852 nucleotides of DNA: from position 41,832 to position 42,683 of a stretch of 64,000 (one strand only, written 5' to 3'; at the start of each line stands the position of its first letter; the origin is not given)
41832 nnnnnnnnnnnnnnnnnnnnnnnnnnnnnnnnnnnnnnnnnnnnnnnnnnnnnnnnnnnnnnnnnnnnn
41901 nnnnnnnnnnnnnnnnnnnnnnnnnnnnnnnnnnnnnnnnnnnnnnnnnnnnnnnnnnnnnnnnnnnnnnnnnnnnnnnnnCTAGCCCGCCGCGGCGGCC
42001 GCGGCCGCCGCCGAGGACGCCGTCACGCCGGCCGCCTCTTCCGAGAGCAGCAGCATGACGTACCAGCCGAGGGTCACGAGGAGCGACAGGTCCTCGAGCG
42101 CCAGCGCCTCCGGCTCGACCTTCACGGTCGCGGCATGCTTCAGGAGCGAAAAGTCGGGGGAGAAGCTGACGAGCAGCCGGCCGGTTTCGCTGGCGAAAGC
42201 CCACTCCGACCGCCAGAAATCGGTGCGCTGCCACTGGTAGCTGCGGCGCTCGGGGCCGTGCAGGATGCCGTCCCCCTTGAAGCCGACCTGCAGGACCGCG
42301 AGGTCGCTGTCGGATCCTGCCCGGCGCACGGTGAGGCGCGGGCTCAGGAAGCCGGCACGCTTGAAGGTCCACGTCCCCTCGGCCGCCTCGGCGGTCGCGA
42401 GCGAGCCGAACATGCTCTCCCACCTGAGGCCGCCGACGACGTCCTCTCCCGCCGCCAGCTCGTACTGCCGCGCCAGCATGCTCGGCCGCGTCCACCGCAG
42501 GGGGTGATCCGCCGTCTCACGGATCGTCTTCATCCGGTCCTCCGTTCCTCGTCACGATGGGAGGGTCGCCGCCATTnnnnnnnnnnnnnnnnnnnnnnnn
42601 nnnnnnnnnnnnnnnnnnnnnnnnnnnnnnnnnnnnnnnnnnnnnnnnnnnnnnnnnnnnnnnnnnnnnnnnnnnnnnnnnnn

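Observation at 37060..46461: Run of about 17 co-directional small accessory genes with pervasive stop/start overlaps (translational coupling)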

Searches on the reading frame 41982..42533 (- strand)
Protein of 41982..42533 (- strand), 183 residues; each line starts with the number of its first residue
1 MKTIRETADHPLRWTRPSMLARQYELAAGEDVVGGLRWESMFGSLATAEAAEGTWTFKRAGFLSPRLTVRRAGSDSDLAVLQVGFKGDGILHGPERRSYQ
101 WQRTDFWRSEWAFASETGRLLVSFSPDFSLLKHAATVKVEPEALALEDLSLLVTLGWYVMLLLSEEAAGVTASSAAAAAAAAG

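Call 5: search_protein_families(library=pfam, proteins=[window:41982-42533:-], max_evalue=0.01)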
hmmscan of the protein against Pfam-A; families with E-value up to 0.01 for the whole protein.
window:41982-42533:- (183 aa): 0 families

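Call 17: search_protein_families(library=ncbifam, proteins=[window:41982-42533:-], max_evalue=0.01)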
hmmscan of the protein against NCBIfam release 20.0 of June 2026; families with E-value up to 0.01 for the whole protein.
window:41982-42533:- (183 aa): 0 families

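Call 18: search_protein_families(library=pfam, proteins=[window:41982-42533:-], max_evalue=10)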
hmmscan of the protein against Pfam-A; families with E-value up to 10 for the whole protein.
window:41982-42533:- (183 aa): 0 families

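Call 20: find_homologous_proteins(query=window:41982-42533:-)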
Query window:41982-42533:- (183 aa): 22 proteins with E <= 0.001 among 705 candidates.
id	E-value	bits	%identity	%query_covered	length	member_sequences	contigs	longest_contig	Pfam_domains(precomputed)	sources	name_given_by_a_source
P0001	1.0e-108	379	96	100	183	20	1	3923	-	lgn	-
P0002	9.6e-103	360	89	100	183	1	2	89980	-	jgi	jgi:hypothetical protein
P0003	1.1e-102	359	90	91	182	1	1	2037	-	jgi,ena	-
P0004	4.1e-102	358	90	100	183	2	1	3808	-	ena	-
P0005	1.1e-94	333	82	91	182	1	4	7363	-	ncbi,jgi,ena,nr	ncbi:MAG TPA: hypothetical protein VFD06_14955 [Candidatus Polarisedimenticolia bacterium]|nr:hypoth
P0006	6.1e-94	331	82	100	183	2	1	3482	-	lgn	-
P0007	1.2e-93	330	81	100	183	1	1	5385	-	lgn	-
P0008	6.9e-91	321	80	91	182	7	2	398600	-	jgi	jgi:hypothetical protein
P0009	1.0e-90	320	78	91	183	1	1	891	-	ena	-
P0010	1.7e-90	320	78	100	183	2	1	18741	-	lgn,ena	-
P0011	1.8e-83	297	82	81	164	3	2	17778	-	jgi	jgi:hypothetical protein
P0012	8.7e-59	216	56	91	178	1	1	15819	-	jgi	jgi:hypothetical protein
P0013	1.9e-58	215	58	91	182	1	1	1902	-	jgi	jgi:hypothetical protein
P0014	3.6e-41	159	43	91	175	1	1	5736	-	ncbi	-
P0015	9.1e-30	122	43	95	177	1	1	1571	-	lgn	-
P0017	9.1e-27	112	38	99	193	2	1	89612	-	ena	-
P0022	9.0e-16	76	40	83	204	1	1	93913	-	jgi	jgi:hypothetical protein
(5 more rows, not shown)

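Call 21: find_encoding_contigs(protein=P0002, flank=10000, max_places=2)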
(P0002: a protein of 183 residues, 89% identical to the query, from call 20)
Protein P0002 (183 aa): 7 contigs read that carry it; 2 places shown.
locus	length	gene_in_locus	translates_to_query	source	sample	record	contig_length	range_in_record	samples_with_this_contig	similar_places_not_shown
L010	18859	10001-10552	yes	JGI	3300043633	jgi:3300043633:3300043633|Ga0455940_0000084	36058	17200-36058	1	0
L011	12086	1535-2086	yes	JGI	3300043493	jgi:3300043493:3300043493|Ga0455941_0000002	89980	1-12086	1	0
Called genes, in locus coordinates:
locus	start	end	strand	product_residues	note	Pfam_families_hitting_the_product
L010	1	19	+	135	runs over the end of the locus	PF04237:YjbR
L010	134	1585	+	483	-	PF13365:Trypsin_2 (weak)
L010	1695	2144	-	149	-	PF08327:AHSA1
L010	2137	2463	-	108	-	PF12840:HTH_20, PF01022:HTH_5, PF12802:MarR_2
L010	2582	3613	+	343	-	PF08100:Dimerisation, PF00891:Methyltransf_2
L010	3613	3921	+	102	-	PF06906:DUF1272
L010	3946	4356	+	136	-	PF04343:DUF488, PF22751:DUF488-N3a, PF22752:DUF488-N3i (weak)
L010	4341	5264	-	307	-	PF00291:PALP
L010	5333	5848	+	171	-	PF13673:Acetyltransf_10, PF00583:Acetyltransf_1, PF13508:Acetyltransf_7, PF08445:FR47 (weak)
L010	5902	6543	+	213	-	PF13489:Methyltransf_23 (weak), PF08241:Methyltransf_11, PF08242:Methyltransf_12, PF13649:Methyltransf_25, PF13847:Methyltransf_31 (weak)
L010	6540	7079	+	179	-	PF08002:DUF1697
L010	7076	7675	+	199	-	-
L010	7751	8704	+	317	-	PF13302:Acetyltransf_3 (faint), PF00583:Acetyltransf_1, PF13673:Acetyltransf_10, PF13508:Acetyltransf_7, PF13527:Acetyltransf_9, PF00583:Acetyltransf_1, PF13508:Acetyltransf_7, PF13673:Acetyltransf_10, +1 more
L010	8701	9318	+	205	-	PF04140:ICMT, PF04191:PEMT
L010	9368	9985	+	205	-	PF04191:PEMT, PF04140:ICMT (weak)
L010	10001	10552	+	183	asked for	-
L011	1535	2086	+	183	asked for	-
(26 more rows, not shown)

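Call 22: find_encoding_contigs(protein=P0008, flank=10000, max_places=2)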
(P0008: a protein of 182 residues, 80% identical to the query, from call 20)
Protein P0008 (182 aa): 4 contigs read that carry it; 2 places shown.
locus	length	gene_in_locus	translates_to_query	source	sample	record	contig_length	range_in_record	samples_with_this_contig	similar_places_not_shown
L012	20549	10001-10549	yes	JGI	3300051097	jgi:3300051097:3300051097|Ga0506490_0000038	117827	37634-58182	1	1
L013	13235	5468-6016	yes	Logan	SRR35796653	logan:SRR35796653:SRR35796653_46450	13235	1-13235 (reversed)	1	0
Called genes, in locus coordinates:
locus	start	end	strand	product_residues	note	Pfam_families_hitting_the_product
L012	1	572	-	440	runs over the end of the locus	PF07969:Amidohydro_3 (weak), PF01979:Amidohydro_1, PF07969:Amidohydro_3 (weak)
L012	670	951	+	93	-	-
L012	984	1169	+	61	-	-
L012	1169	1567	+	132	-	PF04237:YjbR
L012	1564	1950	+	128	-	PF04343:DUF488, PF22751:DUF488-N3a, PF22752:DUF488-N3i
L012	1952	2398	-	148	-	PF10604:Polyketide_cyc2 (weak), PF08327:AHSA1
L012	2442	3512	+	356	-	PF08100:Dimerisation, PF25213:HVO_A0261_N (weak), PF00891:Methyltransf_2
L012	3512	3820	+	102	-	PF06906:DUF1272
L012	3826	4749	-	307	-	PF00291:PALP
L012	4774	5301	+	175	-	PF00583:Acetyltransf_1, PF13673:Acetyltransf_10, PF13508:Acetyltransf_7, PF08445:FR47 (weak)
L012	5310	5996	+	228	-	PF13489:Methyltransf_23, PF13847:Methyltransf_31, PF08241:Methyltransf_11, PF08242:Methyltransf_12, PF13649:Methyltransf_25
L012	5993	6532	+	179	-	PF08002:DUF1697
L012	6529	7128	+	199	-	-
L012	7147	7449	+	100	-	-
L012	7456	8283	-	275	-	PF00106:adh_short, PF08659:KR (weak), PF13561:adh_short_C2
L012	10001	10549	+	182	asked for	-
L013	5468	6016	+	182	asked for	-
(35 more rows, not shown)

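Call 23: find_encoding_contigs(protein=P0012, flank=10000, max_places=2)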
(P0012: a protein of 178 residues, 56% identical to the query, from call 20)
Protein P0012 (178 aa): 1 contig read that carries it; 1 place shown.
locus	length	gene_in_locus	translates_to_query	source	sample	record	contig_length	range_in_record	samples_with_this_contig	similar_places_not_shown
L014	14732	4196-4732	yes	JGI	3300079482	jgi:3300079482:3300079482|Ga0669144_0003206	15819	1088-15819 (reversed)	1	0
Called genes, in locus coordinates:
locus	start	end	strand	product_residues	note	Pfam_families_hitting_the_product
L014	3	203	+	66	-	?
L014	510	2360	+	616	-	PF02230:Abhydrolase_2 (weak), PF00561:Abhydrolase_1 (faint)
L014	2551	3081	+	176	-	PF00583:Acetyltransf_1, PF13673:Acetyltransf_10 (weak), PF13508:Acetyltransf_7, PF08445:FR47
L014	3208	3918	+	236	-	-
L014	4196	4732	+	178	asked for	-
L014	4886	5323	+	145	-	-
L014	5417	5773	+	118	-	-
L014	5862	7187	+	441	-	PF00144:Beta-lactamase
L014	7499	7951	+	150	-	-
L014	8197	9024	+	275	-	-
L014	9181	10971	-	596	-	PF01548:DEDD_Tnp_IS110, PF02371:Transposase_20, PF01807:Zn_ribbon_DnaG (weak)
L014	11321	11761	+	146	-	-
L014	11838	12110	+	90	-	-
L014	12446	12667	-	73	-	-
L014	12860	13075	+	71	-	-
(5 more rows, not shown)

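Call 25: find_encoding_contigs(protein=P0017, flank=8000, max_places=1)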
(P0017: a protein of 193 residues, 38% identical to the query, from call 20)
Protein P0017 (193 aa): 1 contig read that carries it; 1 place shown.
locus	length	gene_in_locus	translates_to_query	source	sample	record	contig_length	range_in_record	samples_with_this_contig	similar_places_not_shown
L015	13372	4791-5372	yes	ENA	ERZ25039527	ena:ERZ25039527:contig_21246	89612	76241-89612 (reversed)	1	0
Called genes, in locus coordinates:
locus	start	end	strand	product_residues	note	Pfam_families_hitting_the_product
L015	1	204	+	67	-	?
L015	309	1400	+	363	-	-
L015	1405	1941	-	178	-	PF13580:SIS_2 (faint), PF01380:SIS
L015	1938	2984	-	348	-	PF01261:AP_endonuc_2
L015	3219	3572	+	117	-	PF17135:Ribosomal_L18 (weak), PF00828:Ribosomal_L27A (weak)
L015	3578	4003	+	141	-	PF00572:Ribosomal_L13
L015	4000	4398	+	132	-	PF00380:Ribosomal_S9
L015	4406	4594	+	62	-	PF01194:RNA_pol_N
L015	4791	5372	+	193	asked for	-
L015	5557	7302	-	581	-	PF00989:PAS (faint), PF13188:PAS_8, PF02518:HATPase_c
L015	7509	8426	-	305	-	PF00809:Pterin_bind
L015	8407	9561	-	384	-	PF13187:Fer4_9 (faint), PF13534:Fer4_17, PF13183:Fer4_8, PF02754:CCG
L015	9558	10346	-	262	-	PF09861:Lar_N, PF21113:LarA_C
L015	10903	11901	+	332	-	PF00586:AIRS, PF02769:AIRS_C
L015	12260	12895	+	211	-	-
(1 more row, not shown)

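Call 26: find_encoding_contigs(protein=P0022, flank=8000, max_places=1)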
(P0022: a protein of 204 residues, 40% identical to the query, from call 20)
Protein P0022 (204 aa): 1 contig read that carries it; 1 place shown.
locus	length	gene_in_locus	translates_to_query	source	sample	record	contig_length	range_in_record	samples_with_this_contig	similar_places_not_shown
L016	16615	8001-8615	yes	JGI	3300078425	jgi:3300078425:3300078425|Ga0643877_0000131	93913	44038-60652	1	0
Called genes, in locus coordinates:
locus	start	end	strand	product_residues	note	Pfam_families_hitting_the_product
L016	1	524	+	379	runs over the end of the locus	PF04406:TP6A_N, PF20768:Topo_VI_alpha, PF21180:TOP6A-Spo11_Toprim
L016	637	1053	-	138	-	-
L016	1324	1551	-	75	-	-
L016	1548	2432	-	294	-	PF02629:CoA_binding, PF13380:CoA_binding_2 (weak), PF13607:Succ_CoA_lig, PF00549:Ligase_CoA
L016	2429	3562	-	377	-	PF08442:ATP-grasp_2, PF13549:ATP-grasp_5, PF24948:Citrate_synth_N, PF00549:Ligase_CoA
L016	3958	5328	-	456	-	PF02441:Flavoprotein, PF04127:DFP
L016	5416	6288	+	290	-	PF00702:Hydrolase, PF12710:HAD, PF13419:HAD_2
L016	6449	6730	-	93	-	-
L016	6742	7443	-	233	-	PF13489:Methyltransf_23 (weak), PF05175:MTS (weak), PF00891:Methyltransf_2 (faint), PF13847:Methyltransf_31, PF08241:Methyltransf_11, PF08242:Methyltransf_12, PF13649:Methyltransf_25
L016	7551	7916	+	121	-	-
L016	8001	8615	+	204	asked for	-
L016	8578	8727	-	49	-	-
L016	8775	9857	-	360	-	PF00756:Esterase, PF00561:Abhydrolase_1 (weak)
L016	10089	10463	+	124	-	PF00085:Thioredoxin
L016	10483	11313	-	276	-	PF00561:Abhydrolase_1, PF12146:Hydrolase_4, PF12697:Abhydrolase_6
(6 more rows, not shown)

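Call 49: predict_structure(alignment_id=A1)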
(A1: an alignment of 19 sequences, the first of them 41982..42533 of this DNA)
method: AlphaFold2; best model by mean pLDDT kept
length: 183 residues; sequences in the alignment: 19
mean_pLDDT: 88.2   pTM: 0.86
mean pLDDT of the five models: 88.2, 87.5, 87.4, 87.2, 86.2
residues with pLDDT >= 90: 117; 70-90: 47; 50-70: 19; < 50: 0
segments of 3 or more residues with pLDDT < 50: none
pLDDT, mean of each block of 10 residues (from residue 1): 87 91 93 94 91 94 84 93 90 92 84 95 88 90 93 96 78 60 68
secondary structure, 60 per line:
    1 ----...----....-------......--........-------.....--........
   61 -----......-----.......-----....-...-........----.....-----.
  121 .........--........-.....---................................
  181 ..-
elements in order: E12-15 E23-28 E31-38 E46-50 E53-60 E66-71 E77-83 E89-92 E98-105 E110-114 E120-129 E132-139 H141-145 H149-182

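Call 52: fold_search(model_id=the predicted structure, library=pdb)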
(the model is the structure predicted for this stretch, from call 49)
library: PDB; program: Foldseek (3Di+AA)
matches with E <= 10: 630; with E <= 0.001: 0
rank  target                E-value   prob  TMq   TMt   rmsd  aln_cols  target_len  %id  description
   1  1zxu                  5.9e-03  1.00  0.46  0.50   6.2       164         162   10  X-ray structure of protein from arabidopsis thaliana AT5G01750 (released 2005-06-21)
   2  4ghb_B                5.9e-02  0.33  0.23  0.17  15.7       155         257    9  Crystal structure of a porin-like protein (BACUNI_01323) from Bacteroides uniformis ATCC 8492 at 2.32 A resolution (released 2012-08-29)
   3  3buu_A                9.9e-02  0.15  0.20  0.18  19.4       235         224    8  Crystal structure of LolA superfamily protein NE2245 from Nitrosomonas europaea (released 2008-01-22)
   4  6kk9_C                2.1e-01  0.44  0.28  0.27  12.2       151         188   11  A Crystal structure of OspA mutant (released 2020-07-29)
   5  6kk9_D                2.1e-01  0.35  0.25  0.24  13.3       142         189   10  A Crystal structure of OspA mutant (released 2020-07-29)
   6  9gtx_A                2.1e-01  0.11  0.16  0.18  16.0       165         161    8  Structural and functional analysis of the Helicobacter pylori lipoprotein chaperone LolA (released 2024-12-18)
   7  3cka_B                2.3e-01  0.35  0.27  0.18  15.4       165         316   12  The crystal structure of OspA mutant (released 2009-03-17)
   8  3uid_A                2.3e-01  0.09  0.18  0.20  12.4       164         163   11  Crystal Structure of Protein Ms6760 from Mycobacterium smegmatis (released 2011-11-23)
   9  7vfm_A                2.5e-01  0.21  0.16  0.07  14.6       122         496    4  Crystal structure of SdgB (UDP and SD peptide-binding form) (released 2021-11-24)
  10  6kk9_O                2.7e-01  0.47  0.27  0.26   9.7       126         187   13  A Crystal structure of OspA mutant (released 2020-07-29)
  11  9tp6_A                2.7e-01  0.07  0.17  0.15  18.4       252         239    7  Structure of LolA3 from Porphyromonas gingivalis (released 2026-02-18)
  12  2ldk_MODEL_1_A        3.3e-01  0.09  0.20  0.21  12.1       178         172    9  Solution NMR Structure of Protein AAur_3427 from Arthrobacter aurescens, Northeast Structural Genomics Consort (released 2011-06-22)
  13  8s9l_B                3.3e-01  0.09  0.18  0.16  14.7       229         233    9  Structure of monomeric FAM111A SPD V347D Mutant (released 2024-03-20)
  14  3bk5                  3.6e-01  0.08  0.16  0.13  18.0       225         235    7  Crystal structure of putative outer membrane lipoprotein-sorting protein domain from Vibrio parahaemolyticus (released 2008-02-05)
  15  2l8o_MODEL_1_A        3.8e-01  0.23  0.23  0.27   8.6       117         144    8  Solution structure of Chr148 from Cytophaga hutchinsonii, Northeast Structural Genomics Consortium Target Chr1 (released 2011-03-02)
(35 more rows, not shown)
